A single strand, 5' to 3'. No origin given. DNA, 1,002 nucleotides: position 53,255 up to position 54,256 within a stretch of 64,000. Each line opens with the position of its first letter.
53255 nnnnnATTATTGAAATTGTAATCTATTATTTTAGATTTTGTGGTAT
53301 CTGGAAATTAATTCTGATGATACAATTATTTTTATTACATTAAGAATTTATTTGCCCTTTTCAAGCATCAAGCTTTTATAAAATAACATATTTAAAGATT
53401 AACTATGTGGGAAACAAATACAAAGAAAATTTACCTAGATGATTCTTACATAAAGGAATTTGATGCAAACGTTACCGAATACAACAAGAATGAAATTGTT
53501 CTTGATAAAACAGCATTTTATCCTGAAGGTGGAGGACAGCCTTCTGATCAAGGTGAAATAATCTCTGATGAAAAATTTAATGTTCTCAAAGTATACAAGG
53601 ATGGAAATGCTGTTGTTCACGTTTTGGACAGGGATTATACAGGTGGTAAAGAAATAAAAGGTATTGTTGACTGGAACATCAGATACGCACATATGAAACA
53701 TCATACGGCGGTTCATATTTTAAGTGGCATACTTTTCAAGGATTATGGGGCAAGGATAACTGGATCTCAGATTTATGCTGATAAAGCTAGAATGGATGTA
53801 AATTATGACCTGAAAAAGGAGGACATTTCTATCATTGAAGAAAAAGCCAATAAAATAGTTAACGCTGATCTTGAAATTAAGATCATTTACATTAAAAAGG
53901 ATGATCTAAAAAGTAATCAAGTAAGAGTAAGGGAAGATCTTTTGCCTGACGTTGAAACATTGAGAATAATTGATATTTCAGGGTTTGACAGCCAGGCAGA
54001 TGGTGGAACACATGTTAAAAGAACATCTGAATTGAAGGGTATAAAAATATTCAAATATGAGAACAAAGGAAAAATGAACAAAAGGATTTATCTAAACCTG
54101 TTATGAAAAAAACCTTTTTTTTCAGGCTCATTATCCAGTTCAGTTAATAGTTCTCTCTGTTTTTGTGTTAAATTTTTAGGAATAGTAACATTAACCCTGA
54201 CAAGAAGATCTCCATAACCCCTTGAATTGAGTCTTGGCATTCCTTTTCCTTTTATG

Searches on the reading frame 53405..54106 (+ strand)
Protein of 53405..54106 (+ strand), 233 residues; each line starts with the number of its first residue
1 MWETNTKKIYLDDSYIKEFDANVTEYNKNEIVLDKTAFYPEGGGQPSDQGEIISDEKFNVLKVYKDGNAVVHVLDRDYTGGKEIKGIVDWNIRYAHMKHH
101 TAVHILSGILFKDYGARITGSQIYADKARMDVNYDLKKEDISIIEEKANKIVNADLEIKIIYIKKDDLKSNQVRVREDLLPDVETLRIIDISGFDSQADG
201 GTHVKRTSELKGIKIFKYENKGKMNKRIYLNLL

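Call 3: search_protein_families(library=pfam, proteins=[window:53405-54106:+], max_evalue=0.01)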
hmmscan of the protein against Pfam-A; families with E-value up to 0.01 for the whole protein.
window:53405-54106:+ (233 aa): 2 families
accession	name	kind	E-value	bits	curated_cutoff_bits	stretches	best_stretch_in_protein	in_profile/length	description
PF01411.24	tRNA-synt_2c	-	2.9e-14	53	30.3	1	17-91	473-551/552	tRNA synthetases class II (A)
PF07973.19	tRNA_SAD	-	2.6e-13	50.1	24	1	186-229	1-44/44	Threonyl and Alanyl tRNA synthetase second additional domain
